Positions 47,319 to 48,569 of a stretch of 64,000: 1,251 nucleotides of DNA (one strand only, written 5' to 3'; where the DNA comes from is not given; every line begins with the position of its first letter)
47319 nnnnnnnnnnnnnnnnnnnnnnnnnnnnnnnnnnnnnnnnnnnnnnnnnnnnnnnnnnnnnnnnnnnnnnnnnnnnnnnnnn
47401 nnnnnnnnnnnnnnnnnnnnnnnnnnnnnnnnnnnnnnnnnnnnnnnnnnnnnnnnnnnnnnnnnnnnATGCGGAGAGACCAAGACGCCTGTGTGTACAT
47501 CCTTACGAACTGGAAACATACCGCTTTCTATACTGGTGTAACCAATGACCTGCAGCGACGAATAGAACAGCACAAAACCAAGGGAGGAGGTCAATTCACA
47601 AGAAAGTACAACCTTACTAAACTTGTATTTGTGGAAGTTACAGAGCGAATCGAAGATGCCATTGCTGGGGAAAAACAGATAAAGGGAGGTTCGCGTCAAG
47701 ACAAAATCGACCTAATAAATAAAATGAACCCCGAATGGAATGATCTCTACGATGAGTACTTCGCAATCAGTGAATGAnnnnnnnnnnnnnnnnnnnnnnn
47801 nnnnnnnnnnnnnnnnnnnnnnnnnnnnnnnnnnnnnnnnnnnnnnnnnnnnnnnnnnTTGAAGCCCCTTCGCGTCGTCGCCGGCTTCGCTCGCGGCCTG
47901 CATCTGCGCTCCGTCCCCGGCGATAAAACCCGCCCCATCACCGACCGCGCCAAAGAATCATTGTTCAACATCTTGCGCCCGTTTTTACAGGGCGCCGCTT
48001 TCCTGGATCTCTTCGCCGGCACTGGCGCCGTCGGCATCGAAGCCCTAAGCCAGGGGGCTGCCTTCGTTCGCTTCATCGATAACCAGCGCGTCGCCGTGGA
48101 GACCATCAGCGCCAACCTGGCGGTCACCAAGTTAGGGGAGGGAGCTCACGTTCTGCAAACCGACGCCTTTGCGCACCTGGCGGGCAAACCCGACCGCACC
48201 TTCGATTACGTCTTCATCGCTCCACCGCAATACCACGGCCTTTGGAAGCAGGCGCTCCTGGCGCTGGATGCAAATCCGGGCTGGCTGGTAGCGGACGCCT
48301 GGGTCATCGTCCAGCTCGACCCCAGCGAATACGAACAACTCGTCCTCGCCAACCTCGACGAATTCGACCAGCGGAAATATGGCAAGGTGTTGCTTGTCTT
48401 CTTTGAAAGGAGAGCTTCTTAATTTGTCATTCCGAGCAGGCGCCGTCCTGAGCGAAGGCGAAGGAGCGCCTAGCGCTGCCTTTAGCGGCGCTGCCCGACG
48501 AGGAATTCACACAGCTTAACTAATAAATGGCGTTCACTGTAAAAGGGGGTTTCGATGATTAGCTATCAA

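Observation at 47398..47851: Intact small GIY-YIG nuclease gene packaged inside nested perfect inverted repeats: a ~450-bp mobile-element candidate with no transposase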

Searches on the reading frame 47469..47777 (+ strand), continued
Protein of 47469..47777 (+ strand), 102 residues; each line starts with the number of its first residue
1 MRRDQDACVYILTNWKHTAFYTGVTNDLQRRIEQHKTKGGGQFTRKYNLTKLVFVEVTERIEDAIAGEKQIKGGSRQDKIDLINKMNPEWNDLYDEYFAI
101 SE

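Call 64: predict_structure(alignment_id=A1)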
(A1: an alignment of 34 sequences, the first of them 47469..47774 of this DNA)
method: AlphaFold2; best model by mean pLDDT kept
length: 102 residues; sequences in the alignment: 34
mean_pLDDT: 83.7   pTM: 0.75
mean pLDDT of the five models: 83.7, 82.4, 82.2, 82.1, 82.0
residues with pLDDT >= 90: 30; 70-90: 61; 50-70: 7; < 50: 4
segments of 3 or more residues with pLDDT < 50: none
pLDDT, mean of each block of 10 residues (from residue 1): 69 90 89 79 81 89 89 89 91 79 42
secondary structure, 60 per line:
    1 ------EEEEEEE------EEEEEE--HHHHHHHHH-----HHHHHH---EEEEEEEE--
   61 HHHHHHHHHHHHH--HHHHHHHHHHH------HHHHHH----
elements in order: E7-13 E20-25 H28-36 H42-47 E51-58 H61-73 H76-86 H93-98

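Call 65: search_dna_similar(query=window:47469-47774:+, collection=plasmids, mode=protein, max_rows=25)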
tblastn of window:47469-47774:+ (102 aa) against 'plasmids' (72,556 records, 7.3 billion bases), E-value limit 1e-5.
Records with a match: 32; places in all: 36; records where one place covers at least 80% of the query: 32.
Best place of each record, by identity: <60% 32.
By first word of the organism name: Rhizobium 9; Sphingobium 6; Shinella 4; Sinorhizobium 4; Neisseria 2; Planktothrix 1; Neorhizobium 1; Spirosoma 1; Novosphingobium 1; Aeromonas 1; and 2 more.
By predicted mobility (MOB-suite, as given by PLSDB): non-mobilizable 31; conjugative 1.
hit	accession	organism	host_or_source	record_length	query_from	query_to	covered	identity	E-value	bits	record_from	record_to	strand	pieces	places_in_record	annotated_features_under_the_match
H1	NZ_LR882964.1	Planktothrix agardhii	-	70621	9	93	83%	58.8%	1e-21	94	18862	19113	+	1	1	GIY-YIG nuclease family protein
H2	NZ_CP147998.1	Neorhizobium sp. EC2-8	-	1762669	9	96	86%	51.1%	3e-19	87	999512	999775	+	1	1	record has no annotation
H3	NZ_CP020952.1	Rhizobium sp. CIAT894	-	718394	9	94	84%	50.0%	5e-17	81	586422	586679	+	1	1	GIY-YIG nuclease family protein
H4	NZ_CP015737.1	Shinella sp. HZN7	-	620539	9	98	88%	45.6%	8e-17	81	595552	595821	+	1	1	GIY-YIG nuclease family protein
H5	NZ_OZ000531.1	Shinella sp. WSC3-e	-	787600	9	96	86%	46.6%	3e-16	79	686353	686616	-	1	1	GIY-YIG nuclease family protein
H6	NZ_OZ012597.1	Shinella sp. WSD5-1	-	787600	9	96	86%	46.6%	3e-16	79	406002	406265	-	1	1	GIY-YIG nuclease family protein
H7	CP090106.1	Sinorhizobium meliloti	Medicago,Cell culture,Plant nodule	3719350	9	94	84%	47.7%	1e-15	77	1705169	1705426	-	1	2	GIY-YIG nuclease family protein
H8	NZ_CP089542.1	Spirosoma oryzicola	Single cell,Surface layer of rice grains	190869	9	93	83%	46.0%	3e-15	76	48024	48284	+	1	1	GIY-YIG nuclease family protein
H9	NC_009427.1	Novosphingobium aromaticivorans DSM 12444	-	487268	2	101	98%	38.0%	1e-14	75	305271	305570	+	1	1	GIY-YIG nuclease family protein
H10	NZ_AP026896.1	Aeromonas caviae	Microbe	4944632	9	95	85%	43.7%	3e-15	76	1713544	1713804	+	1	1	none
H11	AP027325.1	Sphingobium sp. TomTYG46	-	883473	2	95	92%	39.4%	4e-15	76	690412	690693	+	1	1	hypothetical protein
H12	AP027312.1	Sphingobium sp. TomMM7A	-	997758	2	95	92%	39.4%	4e-15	76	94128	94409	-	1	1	excinuclease ABC subunit C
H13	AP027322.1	Sphingobium sp. TomTYG43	-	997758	2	95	92%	39.4%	4e-15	76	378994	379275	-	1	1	excinuclease ABC subunit C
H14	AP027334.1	Sphingobium sp. TomTYG71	-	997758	2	95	92%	39.4%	4e-15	76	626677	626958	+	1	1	hypothetical protein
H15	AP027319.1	Sphingobium sp. TomTYG42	-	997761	2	95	92%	39.4%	4e-15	76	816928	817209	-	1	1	excinuclease ABC subunit C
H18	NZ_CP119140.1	Neisseria gonorrhoeae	Homo sapiens,whole organism,blood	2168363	7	94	86%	40.9%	3e-12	68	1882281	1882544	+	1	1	none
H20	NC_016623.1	Azospirillum lipoferum 4B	-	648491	9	99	89%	39.6%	7e-12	67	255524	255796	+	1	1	GIY-YIG nuclease family protein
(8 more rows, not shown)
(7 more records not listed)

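Call 66: search_dna_similar(query=window:47469-47774:+, collection=phages, mode=protein, max_rows=15)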
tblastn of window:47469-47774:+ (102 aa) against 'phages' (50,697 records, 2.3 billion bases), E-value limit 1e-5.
Records with a match: 2; places in all: 2; records where one place covers at least 80% of the query: 0.
Best place of each record, by identity: <60% 2.
By first word of the organism name: Rhizobium 2.
By host as written in the record: Rhizobium phaseoli INC1-2 2.
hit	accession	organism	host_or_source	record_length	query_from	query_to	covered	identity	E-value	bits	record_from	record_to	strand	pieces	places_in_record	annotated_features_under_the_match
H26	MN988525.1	Rhizobium phage RHph_Y65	Rhizobium phaseoli INC1-2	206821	9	84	75%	35.5%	8e-6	48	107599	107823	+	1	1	GIY-YIG nuclease family protein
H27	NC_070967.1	Rhizobium phage RHph_Y65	Rhizobium phaseoli INC1-2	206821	9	84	75%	35.5%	8e-6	48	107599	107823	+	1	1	GIY-YIG nuclease family protein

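Call 71: fold_search(model_id=the predicted structure, library=pdb)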
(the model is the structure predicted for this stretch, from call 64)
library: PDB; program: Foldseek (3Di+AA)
matches with E <= 10: 210; with E <= 0.001: 1
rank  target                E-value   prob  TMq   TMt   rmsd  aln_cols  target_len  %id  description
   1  1zg2_MODEL_1_A        1.3e-04  1.00  0.57  0.62   7.3        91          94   28  Solution NMR structure of the UPF0213 protein BH0048 from Bacillus halodurans. Northeast Structural Genomics t (released 2005-06-21)
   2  7cq3_A                2.0e-02  1.00  0.57  0.22   4.2        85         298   22  Crystal structure of Slx1-Slx4 (released 2021-06-16)
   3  4xlg_A                3.1e-02  1.00  0.54  0.23   4.9        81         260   21  C. glabrata Slx1 in complex with Slx4CCD. (released 2015-03-25)
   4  1yd6_C                5.1e-02  0.94  0.47  0.50   5.9        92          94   21  Crystal structure of the GIY-YIG N-terminal endonuclease domain of UvrC from Bacillus caldotenax (released 2005-03-01)
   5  1yd6_A                5.8e-02  0.96  0.50  0.53   5.5        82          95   22  Crystal structure of the GIY-YIG N-terminal endonuclease domain of UvrC from Bacillus caldotenax (released 2005-03-01)
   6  1yd6_B                6.6e-02  0.92  0.46  0.52   5.8        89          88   21  Crystal structure of the GIY-YIG N-terminal endonuclease domain of UvrC from Bacillus caldotenax (released 2005-03-01)
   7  6seh_A                8.4e-02  1.00  0.55  0.24   2.4        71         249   22  Recognition and processing of branched DNA substrates by Slx1-Slx4 nuclease (released 2019-09-25)
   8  6sei_C                8.4e-02  0.99  0.49  0.20   4.1        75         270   23  Recognition and processing of branched DNA substrates by Slx1-Slx4 nuclease (released 2019-09-25)
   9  1yd6_D                8.4e-02  0.85  0.46  0.48  10.7       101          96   20  Crystal structure of the GIY-YIG N-terminal endonuclease domain of UvrC from Bacillus caldotenax (released 2005-03-01)
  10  7cq2_A                1.2e-01  0.99  0.54  0.22   3.7        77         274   23  Crystal structure of Slx1-Slx4 (released 2021-06-16)
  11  7cq2_B                1.2e-01  0.98  0.55  0.21   4.1        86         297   22  Crystal structure of Slx1-Slx4 (released 2021-06-16)
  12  7cq4_A                1.2e-01  0.97  0.53  0.20   4.2        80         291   20  Crystal structure of Slx1-Slx4 in complex with 5'flap DNA (released 2021-06-16)
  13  4xm5                  1.5e-01  0.97  0.51  0.21   4.7        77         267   19  C. glabrata Slx1. (released 2015-03-25)
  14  6seh_C                2.3e-01  0.90  0.46  0.20   4.8        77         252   21  Recognition and processing of branched DNA substrates by Slx1-Slx4 nuclease (released 2019-09-25)
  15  5jtg_B                7.0e-01  0.18  0.28  0.11  10.8        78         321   10  Crystal structure of Thermotoga maritima mutant D89K/D253K (released 2017-01-25)
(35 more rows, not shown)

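Call 74: get_annotated_region(hit=H1, flank=20000)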
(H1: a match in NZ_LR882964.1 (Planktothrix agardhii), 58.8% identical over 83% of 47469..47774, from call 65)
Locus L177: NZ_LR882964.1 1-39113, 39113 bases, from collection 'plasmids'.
description: Planktothrix agardhii strain No.66 plasmid p1
organism: Planktothrix agardhii (NCBI taxid 1160)
taxonomy: Bacteria; Cyanobacteriota; Cyanophyceae; Oscillatoriales; Microcoleaceae; Planktothrix; Planktothrix agardhii
host: -; source: -; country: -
typing (MOB-suite, as given by PLSDB): non-mobilizable
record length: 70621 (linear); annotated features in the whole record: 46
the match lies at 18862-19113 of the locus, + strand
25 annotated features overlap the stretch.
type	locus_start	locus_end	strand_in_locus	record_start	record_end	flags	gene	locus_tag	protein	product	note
CDS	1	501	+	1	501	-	-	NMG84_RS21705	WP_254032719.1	AAA family ATPase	-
CDS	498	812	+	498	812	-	-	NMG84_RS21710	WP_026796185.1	ribbon-helix-helix domain-containing protein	-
CDS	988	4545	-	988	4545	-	-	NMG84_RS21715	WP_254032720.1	plasmid replication protein, CyRepA1 family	-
CDS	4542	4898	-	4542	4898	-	-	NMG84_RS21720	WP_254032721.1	hypothetical protein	-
CDS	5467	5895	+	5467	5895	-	-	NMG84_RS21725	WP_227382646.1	hypothetical protein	-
CDS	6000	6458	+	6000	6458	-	-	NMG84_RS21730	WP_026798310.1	hypothetical protein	-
CDS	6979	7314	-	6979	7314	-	-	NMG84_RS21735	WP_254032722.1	hypothetical protein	-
CDS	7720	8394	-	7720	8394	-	-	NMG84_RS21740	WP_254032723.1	site-specific integrase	GO:0015074 - DNA integration [Evidence IEA]; GO:0006310 - DNA recombination [Evidence IEA]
CDS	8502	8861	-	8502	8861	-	-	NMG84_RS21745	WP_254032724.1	hypothetical protein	-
CDS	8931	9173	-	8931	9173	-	-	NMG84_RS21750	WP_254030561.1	hypothetical protein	-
CDS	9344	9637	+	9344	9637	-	-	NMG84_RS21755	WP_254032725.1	HNH endonuclease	-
CDS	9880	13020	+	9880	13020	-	drmD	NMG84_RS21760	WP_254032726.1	DISARM system SNF2-like helicase DrmD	-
CDS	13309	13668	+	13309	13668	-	-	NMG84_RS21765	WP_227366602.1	four helix bundle protein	-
CDS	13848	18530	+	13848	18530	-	-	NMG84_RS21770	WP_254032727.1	type IIL restriction-modification enzyme MmeI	-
CDS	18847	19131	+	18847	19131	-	-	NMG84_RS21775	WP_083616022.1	GIY-YIG nuclease family protein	-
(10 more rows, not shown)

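Call 84: get_annotated_region(hit=H18, flank=1200)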
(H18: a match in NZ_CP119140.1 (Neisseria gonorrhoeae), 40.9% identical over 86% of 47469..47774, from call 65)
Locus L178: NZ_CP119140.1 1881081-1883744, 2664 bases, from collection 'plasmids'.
description: Neisseria gonorrhoeae strain 2022NG-0076 plasmid p2022NG-0076_1, complete sequence
organism: Neisseria gonorrhoeae (NCBI taxid 485)
taxonomy: Bacteria; Pseudomonadota; Betaproteobacteria; Neisseriales; Neisseriaceae; Neisseria; Neisseria gonorrhoeae
host: -; source: Homo sapiens,whole organism,blood; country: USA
typing (MOB-suite, as given by PLSDB): non-mobilizable
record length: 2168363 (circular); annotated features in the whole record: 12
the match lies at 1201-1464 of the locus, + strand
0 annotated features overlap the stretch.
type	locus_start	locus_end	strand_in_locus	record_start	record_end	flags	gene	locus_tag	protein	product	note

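Call 85: get_annotated_region(hit=H9, flank=1200)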
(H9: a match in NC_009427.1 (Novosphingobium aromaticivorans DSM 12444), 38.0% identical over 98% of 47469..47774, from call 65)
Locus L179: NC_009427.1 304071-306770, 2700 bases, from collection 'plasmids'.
description: Novosphingobium aromaticivorans DSM 12444 plasmid pNL2, complete sequence
organism: Novosphingobium aromaticivorans DSM 12444 (NCBI taxid 279238)
taxonomy: Bacteria; Pseudomonadota; Alphaproteobacteria; Sphingomonadales; Sphingomonadaceae; Novosphingobium; Novosphingobium aromaticivorans; Novosphingobium aromaticivorans DSM 12444
host: -; source: -; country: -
typing (MOB-suite, as given by PLSDB): non-mobilizable; replicon rep_cluster_531,rep_cluster_545
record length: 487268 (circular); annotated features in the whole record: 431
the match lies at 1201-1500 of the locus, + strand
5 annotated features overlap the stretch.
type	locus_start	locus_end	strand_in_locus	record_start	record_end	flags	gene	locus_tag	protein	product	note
CDS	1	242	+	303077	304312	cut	-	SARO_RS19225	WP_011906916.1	MFS transporter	GO:0055085 - transmembrane transport [Evidence IEA]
CDS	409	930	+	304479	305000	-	-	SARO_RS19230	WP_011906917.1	hypothetical protein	-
CDS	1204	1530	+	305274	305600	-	-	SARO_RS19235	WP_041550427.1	GIY-YIG nuclease family protein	-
CDS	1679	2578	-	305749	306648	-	-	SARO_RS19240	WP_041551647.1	sugar kinase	-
CDS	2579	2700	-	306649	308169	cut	-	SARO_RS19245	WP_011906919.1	hypothetical protein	-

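Call 86: get_annotated_region(hit=H20, flank=1200)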
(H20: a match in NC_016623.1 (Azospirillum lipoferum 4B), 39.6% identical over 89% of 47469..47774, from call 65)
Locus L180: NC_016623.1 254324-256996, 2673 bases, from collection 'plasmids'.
description: Azospirillum lipoferum 4B plasmid AZO_p3, complete sequence
organism: Azospirillum lipoferum 4B (NCBI taxid 862719)
taxonomy: Bacteria; Pseudomonadota; Alphaproteobacteria; Rhodospirillales; Azospirillaceae; Azospirillum; Azospirillum lipoferum; Azospirillum lipoferum 4B
host: -; source: -; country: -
typing (MOB-suite, as given by PLSDB): non-mobilizable
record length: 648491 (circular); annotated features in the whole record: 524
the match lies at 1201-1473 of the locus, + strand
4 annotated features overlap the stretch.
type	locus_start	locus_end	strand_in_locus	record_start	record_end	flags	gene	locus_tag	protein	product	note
CDS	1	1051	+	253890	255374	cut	sufB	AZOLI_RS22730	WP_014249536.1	Fe-S cluster assembly protein SufB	GO:0016226 - iron-sulfur cluster assembly [Evidence IEA]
CDS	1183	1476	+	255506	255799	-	-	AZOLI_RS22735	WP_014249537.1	GIY-YIG nuclease family protein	-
CDS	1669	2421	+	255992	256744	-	sufC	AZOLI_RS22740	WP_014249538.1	Fe-S cluster assembly ATPase SufC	GO:0016226 - iron-sulfur cluster assembly [Evidence IEA]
CDS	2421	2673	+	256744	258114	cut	sufD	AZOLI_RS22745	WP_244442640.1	Fe-S cluster assembly protein SufD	GO:0016226 - iron-sulfur cluster assembly [Evidence IEA]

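Call 87: get_annotated_region(hit=H7, flank=1200)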
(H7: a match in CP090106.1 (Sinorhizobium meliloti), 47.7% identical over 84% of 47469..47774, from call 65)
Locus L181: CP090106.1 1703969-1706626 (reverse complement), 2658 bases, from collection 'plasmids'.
description: Sinorhizobium meliloti strain Ak57 plasmid pSymB, complete sequence
organism: Sinorhizobium meliloti (NCBI taxid 382)
taxonomy: Bacteria; Pseudomonadota; Alphaproteobacteria; Hyphomicrobiales; Rhizobiaceae; Sinorhizobium; Sinorhizobium meliloti
host: -; source: Medicago,Cell culture,Plant nodule; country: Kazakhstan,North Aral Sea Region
typing (MOB-suite, as given by PLSDB): non-mobilizable
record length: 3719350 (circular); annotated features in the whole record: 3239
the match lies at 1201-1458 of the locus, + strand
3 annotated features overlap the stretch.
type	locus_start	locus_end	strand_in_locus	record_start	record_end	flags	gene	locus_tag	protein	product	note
CDS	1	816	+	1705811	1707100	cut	gltA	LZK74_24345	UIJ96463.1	citrate synthase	-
CDS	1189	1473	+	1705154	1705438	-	-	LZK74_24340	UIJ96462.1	GIY-YIG nuclease family protein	-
CDS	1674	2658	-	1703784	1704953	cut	lpxB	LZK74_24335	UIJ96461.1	lipid-A-disaccharide synthase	-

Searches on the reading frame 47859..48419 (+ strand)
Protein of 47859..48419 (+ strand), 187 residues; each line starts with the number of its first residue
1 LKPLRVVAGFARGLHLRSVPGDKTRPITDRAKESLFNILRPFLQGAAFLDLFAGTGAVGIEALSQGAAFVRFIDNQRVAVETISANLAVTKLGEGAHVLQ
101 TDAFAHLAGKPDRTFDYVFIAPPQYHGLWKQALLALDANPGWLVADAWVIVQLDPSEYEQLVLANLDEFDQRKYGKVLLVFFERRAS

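Call 5: search_protein_families(library=pfam, proteins=[window:47859-48419:+], max_evalue=0.01)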
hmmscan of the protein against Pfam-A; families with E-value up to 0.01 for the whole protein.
window:47859-48419:+ (187 aa): 3 families
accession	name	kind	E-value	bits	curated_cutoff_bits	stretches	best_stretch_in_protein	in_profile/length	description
PF03602.21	Cons_hypoth95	-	1.2e-42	146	24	1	4-182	1-181/182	Conserved hypothetical protein 95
PF05175.20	MTS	-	5.3e-07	29.9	23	1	29-128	17-112/170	Methyltransferase small domain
PF06325.19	PrmA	-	0.0085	16.1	22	0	43-103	160-221/296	Ribosomal protein L11 methyltransferase (PrmA)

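Call 41: find_related_loci(query=window:47859-48419:+, collection=metagenome_contigs, flank=2500)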
Query window:47859-48419:+ (187 aa) in metagenome_contigs; peptide patterns used: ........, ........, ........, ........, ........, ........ (x = any residue, [..] = any of these).
600 stretches matched a pattern (row limit reached: there are more); 541 encode a relative of the query (tblastn E <= 1e-3); the best 80 are kept; 80 distinct loci.
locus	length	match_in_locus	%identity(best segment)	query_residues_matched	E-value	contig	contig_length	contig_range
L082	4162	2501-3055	80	1-185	6e-98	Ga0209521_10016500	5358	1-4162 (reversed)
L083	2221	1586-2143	78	1-186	8e-102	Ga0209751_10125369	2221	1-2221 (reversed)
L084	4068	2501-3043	79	5-185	2e-95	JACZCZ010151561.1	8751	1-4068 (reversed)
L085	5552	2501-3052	66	1-184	4e-77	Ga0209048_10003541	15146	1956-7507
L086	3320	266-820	64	1-185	2e-76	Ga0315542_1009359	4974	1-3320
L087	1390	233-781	62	1-183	2e-80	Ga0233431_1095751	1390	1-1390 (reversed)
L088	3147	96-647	64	1-184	8e-76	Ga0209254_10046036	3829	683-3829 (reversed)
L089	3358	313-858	65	1-182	3e-75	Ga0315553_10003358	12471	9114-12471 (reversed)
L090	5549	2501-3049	61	1-183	5e-73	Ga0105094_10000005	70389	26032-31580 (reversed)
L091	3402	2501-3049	63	1-183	6e-73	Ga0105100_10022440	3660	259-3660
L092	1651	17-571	56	1-185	6e-76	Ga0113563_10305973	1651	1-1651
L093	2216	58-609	60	1-184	2e-74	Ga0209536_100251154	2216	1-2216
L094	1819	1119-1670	61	1-184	4e-74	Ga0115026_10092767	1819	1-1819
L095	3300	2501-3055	54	1-185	2e-70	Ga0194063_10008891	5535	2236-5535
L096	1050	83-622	63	4-183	9e-75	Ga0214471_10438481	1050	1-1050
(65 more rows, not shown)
